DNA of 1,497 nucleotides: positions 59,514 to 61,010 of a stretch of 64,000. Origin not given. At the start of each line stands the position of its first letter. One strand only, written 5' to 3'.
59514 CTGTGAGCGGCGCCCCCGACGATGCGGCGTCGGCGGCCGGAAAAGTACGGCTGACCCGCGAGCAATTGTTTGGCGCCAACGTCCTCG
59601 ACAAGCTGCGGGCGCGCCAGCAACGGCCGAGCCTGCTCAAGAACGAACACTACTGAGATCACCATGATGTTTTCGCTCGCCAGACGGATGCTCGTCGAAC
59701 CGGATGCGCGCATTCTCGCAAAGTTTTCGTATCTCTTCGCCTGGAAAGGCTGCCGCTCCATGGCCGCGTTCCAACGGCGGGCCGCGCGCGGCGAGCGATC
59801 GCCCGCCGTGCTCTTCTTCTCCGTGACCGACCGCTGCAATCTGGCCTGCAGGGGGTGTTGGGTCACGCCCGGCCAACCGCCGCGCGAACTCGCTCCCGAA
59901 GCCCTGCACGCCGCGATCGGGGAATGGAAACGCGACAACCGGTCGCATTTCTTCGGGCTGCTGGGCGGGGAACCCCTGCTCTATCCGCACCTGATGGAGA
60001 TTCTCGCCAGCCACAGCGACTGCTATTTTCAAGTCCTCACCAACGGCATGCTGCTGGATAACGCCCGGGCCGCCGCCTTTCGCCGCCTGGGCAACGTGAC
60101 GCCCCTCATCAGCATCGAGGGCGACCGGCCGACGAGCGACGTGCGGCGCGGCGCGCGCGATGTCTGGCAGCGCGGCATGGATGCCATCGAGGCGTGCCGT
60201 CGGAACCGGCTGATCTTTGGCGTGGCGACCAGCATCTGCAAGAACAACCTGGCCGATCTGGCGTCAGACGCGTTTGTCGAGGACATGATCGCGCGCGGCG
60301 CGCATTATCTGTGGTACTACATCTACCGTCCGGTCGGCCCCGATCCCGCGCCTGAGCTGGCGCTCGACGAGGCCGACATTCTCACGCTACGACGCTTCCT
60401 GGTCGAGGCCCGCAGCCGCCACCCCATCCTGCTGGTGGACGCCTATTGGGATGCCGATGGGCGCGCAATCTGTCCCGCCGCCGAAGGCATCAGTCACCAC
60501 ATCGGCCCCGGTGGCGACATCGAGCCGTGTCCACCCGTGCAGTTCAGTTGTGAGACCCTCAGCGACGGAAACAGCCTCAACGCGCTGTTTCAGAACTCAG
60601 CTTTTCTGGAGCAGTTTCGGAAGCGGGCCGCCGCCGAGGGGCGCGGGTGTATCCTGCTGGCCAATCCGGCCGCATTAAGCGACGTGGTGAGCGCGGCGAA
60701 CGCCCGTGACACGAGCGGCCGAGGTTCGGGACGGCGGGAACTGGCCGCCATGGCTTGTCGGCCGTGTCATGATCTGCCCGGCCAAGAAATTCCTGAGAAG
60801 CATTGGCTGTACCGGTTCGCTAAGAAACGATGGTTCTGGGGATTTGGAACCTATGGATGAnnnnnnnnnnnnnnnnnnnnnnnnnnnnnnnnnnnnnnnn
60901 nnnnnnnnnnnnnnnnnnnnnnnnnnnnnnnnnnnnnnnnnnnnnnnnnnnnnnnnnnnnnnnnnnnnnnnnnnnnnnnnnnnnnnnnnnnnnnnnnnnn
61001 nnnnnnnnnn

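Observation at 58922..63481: Translationally coupled ferredoxin / radical-SAM / DUF116::polyprenyl-synthase / prenyltransferase-repeat operon: candidate undescribed isoprenoid-modifying system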

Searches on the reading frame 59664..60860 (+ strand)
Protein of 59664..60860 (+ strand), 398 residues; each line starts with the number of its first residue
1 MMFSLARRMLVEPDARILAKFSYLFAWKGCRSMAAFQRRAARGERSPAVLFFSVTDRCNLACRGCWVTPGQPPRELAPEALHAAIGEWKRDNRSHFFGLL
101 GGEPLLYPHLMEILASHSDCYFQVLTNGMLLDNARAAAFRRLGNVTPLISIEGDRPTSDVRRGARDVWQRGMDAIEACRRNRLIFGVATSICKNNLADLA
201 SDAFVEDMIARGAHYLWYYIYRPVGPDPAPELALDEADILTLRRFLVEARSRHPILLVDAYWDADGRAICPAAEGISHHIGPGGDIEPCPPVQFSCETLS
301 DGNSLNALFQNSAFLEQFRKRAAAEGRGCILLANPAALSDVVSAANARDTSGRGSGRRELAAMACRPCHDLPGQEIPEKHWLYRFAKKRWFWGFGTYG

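Call 3: search_protein_families(library=pfam, proteins=[window:59664-60860:+], max_evalue=0.01)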
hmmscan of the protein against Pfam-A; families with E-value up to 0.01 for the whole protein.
window:59664-60860:+ (398 aa): 1 family
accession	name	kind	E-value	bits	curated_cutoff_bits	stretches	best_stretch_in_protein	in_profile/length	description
PF04055.27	Radical_SAM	-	4e-16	60.1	29.5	1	53-184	2-142/166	Radical SAM superfamily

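Call 4: search_protein_families(library=ncbifam, proteins=[window:59664-60860:+], max_evalue=0.01)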
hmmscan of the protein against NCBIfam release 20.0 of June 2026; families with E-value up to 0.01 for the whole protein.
window:59664-60860:+ (398 aa): 48 families (the best 25 are shown)
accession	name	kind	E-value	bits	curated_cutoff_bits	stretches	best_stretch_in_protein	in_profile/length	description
TIGR04303.1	GeoRSP_rSAM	equivalog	4.4e-14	52.8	400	1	46-323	3-289/325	GeoRSP system radical SAM/SPASM protein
TIGR04051.1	rSAM_NirJ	equivalog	3.1e-13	49.4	515.45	1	49-200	3-157/354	heme d1 biosynthesis radical SAM protein NirJ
TIGR04546.1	rSAM_ahbC_deAc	equivalog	3.5e-13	49.1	650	1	49-201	40-195/390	12,18-didecarboxysiroheme deacetylase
NF049973.1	radical_Rv1681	equivalog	4e-13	49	380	1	56-199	80-227/326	Rv1681 family radical SAM protein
TIGR04545.1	rSAM_ahbD_hemeb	equivalog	5.5e-13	49.1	500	1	52-218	4-174/339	heme b synthase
TIGR03962.1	mycofact_rSAM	equivalog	4.6e-12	45.8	265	1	41-324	5-297/339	mycofactocin radical SAM maturase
TIGR04347.1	pseudo_SAM_Halo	equivalog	9e-12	44.9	525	1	43-212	33-203/390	TIGR04347 family pseudo-SAM/SPASM protein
TIGR04055.1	rSAM_NirJ2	equivalog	1.7e-11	44.3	500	1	52-203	4-158/326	putative heme d1 biosynthesis radical SAM protein NirJ2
TIGR04054.1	rSAM_NirJ1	equivalog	4.9e-11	41.9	650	1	35-201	24-192/387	putative heme d1 biosynthesis radical SAM protein NirJ1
TIGR04250.1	SCM_rSAM_ScmE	equivalog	9.9e-11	41.1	400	1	47-202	2-161/358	SynChlorMet cassette radical SAM/SPASM protein ScmE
TIGR04133.1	rSAM_w_lipo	hypoth_equivalog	3.2e-10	39.5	425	1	44-254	20-236/350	TIGR04133 family radical SAM/SPASM protein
TIGR04053.2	TIGR04053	equivalog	7.5e-10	38.6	395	1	44-201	4-168/366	TIGR04053 family radical SAM/SPASM domain-containing protein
TIGR03961.1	rSAM_PTO1314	hypoth_equivalog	2.8e-09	36.7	306.05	1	54-200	29-172/332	PTO1314 family radical SAM protein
NF050035.1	rSAM_WgK_link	exception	5e-09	35.6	650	1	46-209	7-174/367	radical SAM/SPASM peptide maturase WgkB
TIGR03470.1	HpnH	equivalog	6.9e-09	35.1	225.05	1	38-195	18-175/318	adenosyl-hopene transferase HpnH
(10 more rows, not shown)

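Call 18: search_solved_structures(query=window:59664-60860:+, max_evalue=0.01)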
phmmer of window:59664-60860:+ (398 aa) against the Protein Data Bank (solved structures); distinct sequences matched with E-value up to 0.01: 2.
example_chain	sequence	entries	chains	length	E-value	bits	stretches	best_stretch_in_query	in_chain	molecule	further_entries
6efn_A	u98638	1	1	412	4.1e-09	39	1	51-212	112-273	Sporulation killing factor maturation protein SkfB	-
7wzv_A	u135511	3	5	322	7.7e-05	24.9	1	44-137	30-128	4Fe-4S cluster-binding domain-containing protein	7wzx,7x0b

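Call 52: search_solved_structures(query=A3, max_evalue=0.001)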
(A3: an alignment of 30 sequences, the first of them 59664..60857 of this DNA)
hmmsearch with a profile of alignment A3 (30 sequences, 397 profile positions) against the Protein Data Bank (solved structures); distinct sequences matched with E-value up to 0.001: 16.
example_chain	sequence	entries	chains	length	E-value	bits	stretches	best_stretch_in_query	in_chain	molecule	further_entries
6efn_A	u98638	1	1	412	1.9e-19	72.7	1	44-298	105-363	Sporulation killing factor maturation protein SkfB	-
7vob_C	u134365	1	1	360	1.3e-16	63.4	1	41-199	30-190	Cytosylglucuronate decarboxylase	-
7voc_C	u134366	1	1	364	1.3e-16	63.4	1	41-199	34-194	Cytosylglucuronate decarboxylase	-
5v1q_A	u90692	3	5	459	1.9e-09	39.8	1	29-152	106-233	Radical SAM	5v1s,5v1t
5wgg_A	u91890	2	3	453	7.5e-08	34.6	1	49-162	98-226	Radical SAM domain protein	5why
6c8v_A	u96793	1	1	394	3.7e-07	32.3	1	50-289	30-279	Coenzyme PQQ synthesis protein E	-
8wm2_A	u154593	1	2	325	1e-06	30.8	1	51-151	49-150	Fe-S radical SAM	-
7tol_A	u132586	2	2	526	4.6e-06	28.7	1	51-179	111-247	glycerol dibiphytanyl glycerol tetraether - macrocyclic archaeol synthase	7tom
7wzv_A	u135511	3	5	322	7.2e-06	28.1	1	56-133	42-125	4Fe-4S cluster-binding domain-containing protein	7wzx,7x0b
9dfu_A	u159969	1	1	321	1.5e-05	27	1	53-202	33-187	Radical SAM core domain-containing protein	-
9dfn_A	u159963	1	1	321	1.7e-05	26.8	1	54-202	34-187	Radical SAM core domain-containing protein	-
8vpo_A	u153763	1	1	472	6.9e-05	24.8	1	39-192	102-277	Radical SAM core domain-containing protein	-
7n7i_A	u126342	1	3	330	0.0001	24.3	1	24-195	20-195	Viperin-like enzyme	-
6b4c_A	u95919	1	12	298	0.00061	21.7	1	55-195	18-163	Viperin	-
9dgw_A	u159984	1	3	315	0.00089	21.2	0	56-195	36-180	Radical SAM core domain-containing protein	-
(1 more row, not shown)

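Call 57: find_homologous_proteins(query=A3, max_evalue=1e-10)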
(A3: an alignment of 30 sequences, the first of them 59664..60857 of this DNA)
Query A3 (30 sequences) (398 aa, profile of the alignment): 7260 proteins with E <= 1e-10 among 8000 candidates; the best 120 are listed.
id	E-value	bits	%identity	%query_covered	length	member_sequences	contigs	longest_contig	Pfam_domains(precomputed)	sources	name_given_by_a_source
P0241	2.3e-218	743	47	100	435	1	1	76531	PF04055.28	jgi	jgi:MoaA/NifB/PqqE/SkfB family radical SAM enzyme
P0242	3.8e-218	742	46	100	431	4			PF04055.28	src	-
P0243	4.3e-218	742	47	100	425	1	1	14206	PF04055.28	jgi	jgi:MoaA/NifB/PqqE/SkfB family radical SAM enzyme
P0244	6.4e-218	741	47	100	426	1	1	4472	PF04055.28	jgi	jgi:MoaA/NifB/PqqE/SkfB family radical SAM enzyme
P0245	9.9e-218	741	47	100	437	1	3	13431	PF04055.28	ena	-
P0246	2.2e-217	739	46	100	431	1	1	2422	PF04055.28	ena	-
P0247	2.7e-217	739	45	100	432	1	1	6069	PF04055.28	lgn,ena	-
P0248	3.5e-217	739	47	100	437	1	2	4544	PF04055.28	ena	-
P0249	3.6e-217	739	46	100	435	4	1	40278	PF04055.28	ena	-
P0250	3.9e-217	739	46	100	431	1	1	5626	PF04055.28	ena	-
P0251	4.2e-217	738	44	100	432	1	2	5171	PF04055.28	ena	-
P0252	5.3e-217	738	46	100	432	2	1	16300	PF04055.28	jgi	jgi:MoaA/NifB/PqqE/SkfB family radical SAM enzyme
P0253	5.5e-217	738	46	100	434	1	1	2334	PF04055.28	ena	-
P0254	5.6e-217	738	47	100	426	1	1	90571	PF04055.28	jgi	jgi:MoaA/NifB/PqqE/SkfB family radical SAM enzyme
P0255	5.8e-217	738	46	100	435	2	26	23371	PF04055.28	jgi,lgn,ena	-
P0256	6.9e-217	738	46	100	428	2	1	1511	PF04055.28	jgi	jgi:MoaA/NifB/PqqE/SkfB family radical SAM enzyme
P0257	7.9e-217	738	47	100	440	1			PF04055.28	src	-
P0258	8.8e-217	737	46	100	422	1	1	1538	PF04055.28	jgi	jgi:MoaA/NifB/PqqE/SkfB family radical SAM enzyme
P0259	9.0e-217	737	47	100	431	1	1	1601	PF04055.28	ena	-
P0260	9.6e-217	737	47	100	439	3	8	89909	PF04055.28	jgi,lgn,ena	jgi:MoaA/NifB/PqqE/SkfB family radical SAM enzyme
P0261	1.0e-216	737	46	100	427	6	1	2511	PF04055.28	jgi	jgi:MoaA/NifB/PqqE/SkfB family radical SAM enzyme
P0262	1.5e-216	737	46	100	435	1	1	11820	PF04055.28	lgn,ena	-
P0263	1.7e-216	736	46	100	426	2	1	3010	PF04055.28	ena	-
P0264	2.0e-216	736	46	100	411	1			PF04055.28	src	-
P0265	2.0e-216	736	47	100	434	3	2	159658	PF04055.28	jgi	jgi:MoaA/NifB/PqqE/SkfB family radical SAM enzyme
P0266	2.1e-216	736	47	100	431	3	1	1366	PF04055.28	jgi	-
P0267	2.2e-216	736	46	100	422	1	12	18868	PF04055.28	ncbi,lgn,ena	-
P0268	2.4e-216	736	46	100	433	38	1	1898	PF04055.28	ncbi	-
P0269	2.5e-216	736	45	100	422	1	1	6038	PF04055.28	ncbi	-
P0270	2.5e-216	736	45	100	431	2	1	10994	PF04055.28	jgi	jgi:MoaA/NifB/PqqE/SkfB family radical SAM enzyme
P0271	2.5e-216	736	46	100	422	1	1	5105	PF04055.28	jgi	jgi:MoaA/NifB/PqqE/SkfB family radical SAM enzyme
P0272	3.9e-216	735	48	100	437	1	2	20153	PF04055.28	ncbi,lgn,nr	ncbi:MAG: radical SAM protein [Verrucomicrobia subdivision 3 bacterium]|nr:radical SAM protein [Limi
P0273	4.7e-216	735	47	100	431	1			PF04055.28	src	-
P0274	5.1e-216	735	46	100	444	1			PF04055.28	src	-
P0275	5.3e-216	735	46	100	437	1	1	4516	PF04055.28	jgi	jgi:MoaA/NifB/PqqE/SkfB family radical SAM enzyme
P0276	5.3e-216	735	47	100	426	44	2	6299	PF04055.28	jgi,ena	jgi:MoaA/NifB/PqqE/SkfB family radical SAM enzyme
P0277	6.4e-216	735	45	100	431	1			PF04055.28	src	-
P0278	6.6e-216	735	47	100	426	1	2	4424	PF04055.28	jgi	jgi:MoaA/NifB/PqqE/SkfB family radical SAM enzyme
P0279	6.9e-216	734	47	100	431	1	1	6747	PF04055.28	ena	-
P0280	8.4e-216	734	46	100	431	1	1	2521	PF04055.28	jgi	-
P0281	8.7e-216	734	46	100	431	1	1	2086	PF04055.28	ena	-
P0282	9.8e-216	734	46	100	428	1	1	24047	PF04055.28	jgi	jgi:MoaA/NifB/PqqE/SkfB family radical SAM enzyme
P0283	1.0e-215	734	46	100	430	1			PF04055.28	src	-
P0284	1.0e-215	734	46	100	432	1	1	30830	PF04055.28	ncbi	-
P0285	1.0e-215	734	46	100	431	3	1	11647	PF04055.28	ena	-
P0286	1.3e-215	734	45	100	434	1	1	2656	PF04055.28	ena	-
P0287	1.3e-215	734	46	100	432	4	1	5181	PF04055.28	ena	-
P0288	1.4e-215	733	46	100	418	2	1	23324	PF04055.28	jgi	jgi:MoaA/NifB/PqqE/SkfB family radical SAM enzyme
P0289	1.4e-215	733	45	100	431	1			PF04055.28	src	-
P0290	1.5e-215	733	46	100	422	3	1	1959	PF04055.28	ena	-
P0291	1.6e-215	733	47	100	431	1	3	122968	PF04055.28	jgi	jgi:MoaA/NifB/PqqE/SkfB family radical SAM enzyme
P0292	1.7e-215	733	47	100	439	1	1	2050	PF04055.28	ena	-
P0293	1.8e-215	733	46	100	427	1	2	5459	PF04055.28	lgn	-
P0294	2.1e-215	733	46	100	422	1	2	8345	PF04055.28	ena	-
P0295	2.1e-215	733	45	100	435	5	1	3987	PF04055.28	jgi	jgi:MoaA/NifB/PqqE/SkfB family radical SAM enzyme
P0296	2.2e-215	733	46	100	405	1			PF04055.28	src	-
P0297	2.3e-215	733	47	100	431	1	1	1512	PF04055.28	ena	-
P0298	2.3e-215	733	45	100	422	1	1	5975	PF04055.28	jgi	-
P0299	2.3e-215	733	47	100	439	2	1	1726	PF04055.28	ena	-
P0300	2.4e-215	733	47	100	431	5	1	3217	PF04055.28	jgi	-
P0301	2.4e-215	733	46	100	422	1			PF04055.28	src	-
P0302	2.6e-215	733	46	100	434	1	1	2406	PF04055.28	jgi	jgi:MoaA/NifB/PqqE/SkfB family radical SAM enzyme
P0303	2.8e-215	732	46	100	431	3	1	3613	PF04055.28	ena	-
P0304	2.8e-215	732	47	100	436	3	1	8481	PF04055.28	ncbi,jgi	-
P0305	2.9e-215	732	46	100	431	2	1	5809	PF04055.28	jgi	jgi:MoaA/NifB/PqqE/SkfB family radical SAM enzyme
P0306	2.9e-215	732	46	100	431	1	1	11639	PF04055.28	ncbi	-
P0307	3.0e-215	732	46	100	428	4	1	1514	PF04055.28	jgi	jgi:MoaA/NifB/PqqE/SkfB family radical SAM enzyme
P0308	3.1e-215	732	46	100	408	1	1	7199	PF04055.28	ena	-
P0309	3.3e-215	732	46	100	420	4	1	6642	PF04055.28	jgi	jgi:MoaA/NifB/PqqE/SkfB family radical SAM enzyme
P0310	3.3e-215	732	47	100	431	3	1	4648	PF04055.28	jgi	jgi:MoaA/NifB/PqqE/SkfB family radical SAM enzyme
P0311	3.4e-215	732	46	100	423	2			PF04055.28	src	-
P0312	3.6e-215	732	46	100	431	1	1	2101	PF04055.28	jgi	-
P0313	3.9e-215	732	47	100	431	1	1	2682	PF04055.28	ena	-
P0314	4.2e-215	732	45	100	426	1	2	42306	PF04055.28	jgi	jgi:MoaA/NifB/PqqE/SkfB family radical SAM enzyme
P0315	4.3e-215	732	47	100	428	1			PF04055.28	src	-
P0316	4.7e-215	732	46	100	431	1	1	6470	PF04055.28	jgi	-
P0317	4.8e-215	732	46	100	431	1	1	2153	PF04055.28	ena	-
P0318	4.9e-215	732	47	100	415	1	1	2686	PF04055.28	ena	-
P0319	5.0e-215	732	45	100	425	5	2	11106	PF04055.28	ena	-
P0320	5.3e-215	732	47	100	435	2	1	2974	PF04055.28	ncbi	-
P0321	5.6e-215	731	44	100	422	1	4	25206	PF04055.28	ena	-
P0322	5.8e-215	731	46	99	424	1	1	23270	PF04055.28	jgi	jgi:MoaA/NifB/PqqE/SkfB family radical SAM enzyme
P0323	5.8e-215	731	46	100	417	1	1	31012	PF04055.28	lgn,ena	-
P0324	5.9e-215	731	45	100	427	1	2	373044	PF04055.28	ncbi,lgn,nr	ncbi:radical SAM protein [bacterium]|nr:radical SAM protein [bacterium]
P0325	5.9e-215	731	45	100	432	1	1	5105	PF04055.28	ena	-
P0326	6.1e-215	731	47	100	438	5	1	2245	PF04055.28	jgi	-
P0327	6.2e-215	731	46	100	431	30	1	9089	PF04055.28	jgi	-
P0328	6.4e-215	731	47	100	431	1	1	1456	PF04055.28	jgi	jgi:MoaA/NifB/PqqE/SkfB family radical SAM enzyme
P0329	6.5e-215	731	47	100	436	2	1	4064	PF04055.28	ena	-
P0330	6.7e-215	731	44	100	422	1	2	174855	PF04055.28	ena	-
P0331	6.8e-215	731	46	100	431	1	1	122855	PF04055.28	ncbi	-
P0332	6.9e-215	731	47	100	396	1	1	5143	PF04055.28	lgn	-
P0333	7.1e-215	731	45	100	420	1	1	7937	PF04055.28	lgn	-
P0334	7.4e-215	731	46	100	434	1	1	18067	PF04055.28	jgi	-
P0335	7.5e-215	731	47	100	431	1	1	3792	PF04055.28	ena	-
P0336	7.8e-215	731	46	100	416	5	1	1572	PF04055.28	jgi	jgi:MoaA/NifB/PqqE/SkfB family radical SAM enzyme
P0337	7.8e-215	731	46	100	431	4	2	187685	PF04055.28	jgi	jgi:MoaA/NifB/PqqE/SkfB family radical SAM enzyme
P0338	7.9e-215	731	46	100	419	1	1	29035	PF04055.28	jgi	jgi:MoaA/NifB/PqqE/SkfB family radical SAM enzyme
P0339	7.9e-215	731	46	100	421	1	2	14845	PF04055.28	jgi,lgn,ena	jgi:MoaA/NifB/PqqE/SkfB family radical SAM enzyme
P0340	7.9e-215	731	46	100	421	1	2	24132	PF04055.28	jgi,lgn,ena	jgi:MoaA/NifB/PqqE/SkfB family radical SAM enzyme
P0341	8.3e-215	731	45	100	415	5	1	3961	PF04055.28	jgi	jgi:MoaA/NifB/PqqE/SkfB family radical SAM enzyme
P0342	8.6e-215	731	45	100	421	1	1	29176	PF04055.28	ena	-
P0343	9.3e-215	731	46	100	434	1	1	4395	PF04055.28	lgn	-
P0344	9.6e-215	731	47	100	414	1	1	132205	PF04055.28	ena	-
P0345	9.6e-215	731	45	100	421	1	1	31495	PF04055.28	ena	-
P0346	1.0e-214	731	47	100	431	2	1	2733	PF04055.28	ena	-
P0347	1.0e-214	731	46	100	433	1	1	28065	PF04055.28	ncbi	-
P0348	1.0e-214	731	46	100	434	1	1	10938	PF04055.28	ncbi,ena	-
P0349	1.1e-214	731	46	100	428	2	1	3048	PF04055.28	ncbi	-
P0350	1.1e-214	731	47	100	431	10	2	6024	PF04055.28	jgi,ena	jgi:MoaA/NifB/PqqE/SkfB family radical SAM enzyme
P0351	1.1e-214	730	45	100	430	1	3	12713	PF04055.28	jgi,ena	-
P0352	1.1e-214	730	45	100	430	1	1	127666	PF04055.28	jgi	jgi:MoaA/NifB/PqqE/SkfB family radical SAM enzyme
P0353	1.1e-214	730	46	100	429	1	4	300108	PF04055.28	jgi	jgi:MoaA/NifB/PqqE/SkfB family radical SAM enzyme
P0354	1.1e-214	730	47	100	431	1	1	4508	PF04055.28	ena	-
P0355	1.2e-214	730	46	100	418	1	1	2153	PF04055.28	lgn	-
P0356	1.2e-214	730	48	100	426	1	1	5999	PF04055.28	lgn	-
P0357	1.2e-214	730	43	100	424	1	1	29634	PF04055.28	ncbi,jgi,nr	ncbi:MAG TPA: radical SAM protein [Candidatus Limnocylindria bacterium]|jgi:MoaA/NifB/PqqE/SkfB fami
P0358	1.2e-214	730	47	100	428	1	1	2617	PF04055.28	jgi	-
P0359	1.3e-214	730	46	100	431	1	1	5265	PF04055.28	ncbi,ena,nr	ncbi:MAG TPA: radical SAM protein [Verrucomicrobiae bacterium]|nr:radical SAM protein [Verrucomicrob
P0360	1.3e-214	730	45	100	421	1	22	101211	PF04055.28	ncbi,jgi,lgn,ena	jgi:MoaA/NifB/PqqE/SkfB family radical SAM enzyme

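Call 86: find_encoding_contigs(protein=P0324, flank=10000, max_places=1)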
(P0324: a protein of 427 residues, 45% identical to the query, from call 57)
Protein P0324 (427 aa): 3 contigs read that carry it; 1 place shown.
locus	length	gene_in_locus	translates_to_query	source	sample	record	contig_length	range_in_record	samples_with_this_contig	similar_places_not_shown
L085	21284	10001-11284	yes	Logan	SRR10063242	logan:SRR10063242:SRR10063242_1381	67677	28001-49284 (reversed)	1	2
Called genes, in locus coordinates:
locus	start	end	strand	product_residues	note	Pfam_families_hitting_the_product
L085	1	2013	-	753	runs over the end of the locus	PF17678:Glyco_hydro_92N, PF07971:Glyco_hydro_92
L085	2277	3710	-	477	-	PF00884:Sulfatase, PF01663:Phosphodiest (weak), PF16347:SGSH_C, PF14707:Sulfatase_C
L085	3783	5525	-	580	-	PF00884:Sulfatase, PF16347:SGSH_C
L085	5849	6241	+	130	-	PF01597:GCV_H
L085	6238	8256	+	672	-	PF00230:MIP, PF03308:MeaB (faint), PF02492:cobW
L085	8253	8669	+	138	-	-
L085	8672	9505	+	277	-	PF12797:Fer4_2 (faint), PF12837:Fer4_6 (weak), PF13237:Fer4_10 (faint)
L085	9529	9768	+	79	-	-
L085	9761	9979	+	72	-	PF07927:HicA_toxin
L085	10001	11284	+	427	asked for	PF04055:Radical_SAM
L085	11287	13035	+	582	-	PF01976:DUF116, PF00348:polyprenyl_synt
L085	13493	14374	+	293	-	PF00432:Prenyltrans (weak)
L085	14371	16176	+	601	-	PF07678:TED_complement (faint), PF13249:SQHop_cyclase_N, PF00432:Prenyltrans (faint), PF13243:SQHop_cyclase_C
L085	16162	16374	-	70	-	-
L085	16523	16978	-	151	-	PF00011:HSP20, PF17886:ArsA_HSP20 (faint)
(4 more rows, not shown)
